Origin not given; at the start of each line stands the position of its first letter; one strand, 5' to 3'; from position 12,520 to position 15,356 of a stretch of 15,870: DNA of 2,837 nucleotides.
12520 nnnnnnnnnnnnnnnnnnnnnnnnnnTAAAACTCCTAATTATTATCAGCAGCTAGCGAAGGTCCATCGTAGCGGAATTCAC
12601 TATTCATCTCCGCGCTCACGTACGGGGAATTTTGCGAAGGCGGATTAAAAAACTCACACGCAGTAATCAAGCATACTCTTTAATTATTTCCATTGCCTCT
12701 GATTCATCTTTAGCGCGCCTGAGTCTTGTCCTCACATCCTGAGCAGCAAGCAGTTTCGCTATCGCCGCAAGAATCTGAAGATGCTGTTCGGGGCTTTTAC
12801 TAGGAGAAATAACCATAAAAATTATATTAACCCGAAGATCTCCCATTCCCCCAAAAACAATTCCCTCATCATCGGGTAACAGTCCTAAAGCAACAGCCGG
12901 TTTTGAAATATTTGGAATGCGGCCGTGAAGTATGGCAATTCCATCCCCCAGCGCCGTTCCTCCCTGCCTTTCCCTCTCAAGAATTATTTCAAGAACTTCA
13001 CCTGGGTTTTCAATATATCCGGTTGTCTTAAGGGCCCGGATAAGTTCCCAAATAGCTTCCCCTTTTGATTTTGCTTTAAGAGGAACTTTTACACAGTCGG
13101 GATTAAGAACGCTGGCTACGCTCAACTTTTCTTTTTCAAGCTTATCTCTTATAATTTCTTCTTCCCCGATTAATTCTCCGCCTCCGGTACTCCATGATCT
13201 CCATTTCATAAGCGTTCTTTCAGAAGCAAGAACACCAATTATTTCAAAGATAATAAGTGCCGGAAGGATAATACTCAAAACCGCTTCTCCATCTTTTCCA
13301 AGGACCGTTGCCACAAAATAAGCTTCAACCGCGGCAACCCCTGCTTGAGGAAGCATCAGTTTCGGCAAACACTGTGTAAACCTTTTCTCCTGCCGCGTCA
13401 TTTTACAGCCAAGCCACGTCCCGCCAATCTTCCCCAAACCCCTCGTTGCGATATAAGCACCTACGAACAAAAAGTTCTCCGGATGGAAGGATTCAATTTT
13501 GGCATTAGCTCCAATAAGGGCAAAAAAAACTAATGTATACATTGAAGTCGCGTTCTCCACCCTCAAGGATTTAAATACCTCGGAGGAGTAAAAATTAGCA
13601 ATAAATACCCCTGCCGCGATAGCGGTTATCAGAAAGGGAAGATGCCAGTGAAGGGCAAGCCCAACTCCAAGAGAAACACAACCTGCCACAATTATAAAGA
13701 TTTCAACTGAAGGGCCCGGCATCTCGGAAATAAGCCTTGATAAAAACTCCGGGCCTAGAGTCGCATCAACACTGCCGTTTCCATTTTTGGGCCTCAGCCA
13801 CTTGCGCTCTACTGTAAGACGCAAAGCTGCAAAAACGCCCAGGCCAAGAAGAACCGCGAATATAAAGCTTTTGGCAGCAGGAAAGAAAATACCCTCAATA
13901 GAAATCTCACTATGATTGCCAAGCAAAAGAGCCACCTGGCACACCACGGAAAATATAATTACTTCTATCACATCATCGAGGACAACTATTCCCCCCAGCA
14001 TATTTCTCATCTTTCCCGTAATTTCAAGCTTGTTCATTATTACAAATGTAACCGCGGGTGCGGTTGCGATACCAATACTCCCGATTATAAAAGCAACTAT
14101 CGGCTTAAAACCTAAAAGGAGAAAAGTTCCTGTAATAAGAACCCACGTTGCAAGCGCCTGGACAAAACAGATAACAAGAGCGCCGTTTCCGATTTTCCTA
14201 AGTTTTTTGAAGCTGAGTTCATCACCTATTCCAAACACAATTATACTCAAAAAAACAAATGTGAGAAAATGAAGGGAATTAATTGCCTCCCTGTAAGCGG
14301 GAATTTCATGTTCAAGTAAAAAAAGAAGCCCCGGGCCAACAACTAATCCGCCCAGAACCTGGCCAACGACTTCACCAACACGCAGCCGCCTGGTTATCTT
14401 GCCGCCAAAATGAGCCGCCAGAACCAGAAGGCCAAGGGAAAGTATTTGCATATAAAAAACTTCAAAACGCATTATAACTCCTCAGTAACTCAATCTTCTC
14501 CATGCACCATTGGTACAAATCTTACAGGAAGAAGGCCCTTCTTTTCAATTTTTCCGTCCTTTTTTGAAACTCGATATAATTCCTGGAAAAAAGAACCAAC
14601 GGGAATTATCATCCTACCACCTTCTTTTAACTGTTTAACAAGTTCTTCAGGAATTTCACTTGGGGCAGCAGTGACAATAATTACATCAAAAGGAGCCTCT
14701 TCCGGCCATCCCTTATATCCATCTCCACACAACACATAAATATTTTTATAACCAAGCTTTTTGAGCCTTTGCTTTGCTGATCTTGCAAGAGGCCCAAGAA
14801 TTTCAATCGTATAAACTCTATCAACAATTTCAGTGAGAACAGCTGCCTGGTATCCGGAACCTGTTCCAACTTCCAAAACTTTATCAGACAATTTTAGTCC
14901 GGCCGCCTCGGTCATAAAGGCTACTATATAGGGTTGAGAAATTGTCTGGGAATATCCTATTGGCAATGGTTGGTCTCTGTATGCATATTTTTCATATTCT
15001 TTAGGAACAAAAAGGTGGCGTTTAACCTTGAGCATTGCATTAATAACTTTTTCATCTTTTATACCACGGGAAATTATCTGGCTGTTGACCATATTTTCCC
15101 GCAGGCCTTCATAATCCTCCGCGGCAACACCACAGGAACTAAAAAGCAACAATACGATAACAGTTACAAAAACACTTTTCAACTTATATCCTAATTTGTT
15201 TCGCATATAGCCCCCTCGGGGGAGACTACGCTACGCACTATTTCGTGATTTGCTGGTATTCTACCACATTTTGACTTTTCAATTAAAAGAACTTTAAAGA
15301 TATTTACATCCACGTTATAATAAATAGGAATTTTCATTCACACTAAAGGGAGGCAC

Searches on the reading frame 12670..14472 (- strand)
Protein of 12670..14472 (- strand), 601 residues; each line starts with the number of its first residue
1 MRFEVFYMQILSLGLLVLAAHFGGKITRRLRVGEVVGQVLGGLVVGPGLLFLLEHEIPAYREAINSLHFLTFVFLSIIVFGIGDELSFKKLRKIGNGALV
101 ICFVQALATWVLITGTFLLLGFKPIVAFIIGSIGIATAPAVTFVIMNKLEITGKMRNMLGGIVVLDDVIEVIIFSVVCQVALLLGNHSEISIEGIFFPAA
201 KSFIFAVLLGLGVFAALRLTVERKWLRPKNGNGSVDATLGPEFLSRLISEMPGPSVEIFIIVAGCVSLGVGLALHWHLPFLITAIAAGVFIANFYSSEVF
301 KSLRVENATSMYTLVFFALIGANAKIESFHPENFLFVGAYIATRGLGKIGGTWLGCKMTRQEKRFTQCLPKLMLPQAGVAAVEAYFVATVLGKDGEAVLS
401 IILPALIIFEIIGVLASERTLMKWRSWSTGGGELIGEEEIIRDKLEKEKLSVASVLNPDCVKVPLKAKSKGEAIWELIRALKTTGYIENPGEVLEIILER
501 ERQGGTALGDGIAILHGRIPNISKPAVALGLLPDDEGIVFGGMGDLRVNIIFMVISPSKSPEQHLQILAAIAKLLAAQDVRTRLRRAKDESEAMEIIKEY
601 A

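Call 79: search_protein_families(library=pfam, proteins=[window:12670-14472:-], max_evalue=0.0001)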
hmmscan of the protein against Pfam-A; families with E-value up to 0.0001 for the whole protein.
window:12670-14472:- (601 aa): 2 families
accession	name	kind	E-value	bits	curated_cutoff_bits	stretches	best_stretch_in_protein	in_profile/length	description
PF00359.27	PTS_EIIA_2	-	3.2e-32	111.9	27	1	455-599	2-143/144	Phosphoenolpyruvate-dependent sugar phosphotransferase system, EIIA 2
PF00999.27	Na_H_Exchanger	-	1.4e-23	83.9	26.2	1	19-220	3-194/375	Sodium/hydrogen exchanger, transmembrane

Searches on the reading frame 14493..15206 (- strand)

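Call 79: search_protein_families(library=pfam, proteins=[window:14493-15206:-], max_evalue=0.0001)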
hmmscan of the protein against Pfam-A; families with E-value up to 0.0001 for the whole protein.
window:14493-15206:- (238 aa): 5 families
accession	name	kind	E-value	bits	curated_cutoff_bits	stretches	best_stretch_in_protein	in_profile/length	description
PF01135.25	PCMT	-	7.3e-69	232.2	20.3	1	38-237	5-209/210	Protein-L-isoaspartate(D-aspartate) O-methyltransferase (PCMT)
PF00398.26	RrnaAD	-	1.6e-08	34.4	24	1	100-195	24-121/263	Ribosomal RNA adenine dimethylase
PF08241.18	Methyltransf_11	-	1.9e-08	35.2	21.2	1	111-206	1-93/95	Methyltransferase domain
PF13649.12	Methyltransf_25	-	5.3e-08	33.9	27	1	110-197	1-90/97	Methyltransferase domain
PF13847.12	Methyltransf_31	-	2.1e-07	31.2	27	1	108-202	5-110/145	Methyltransferase domain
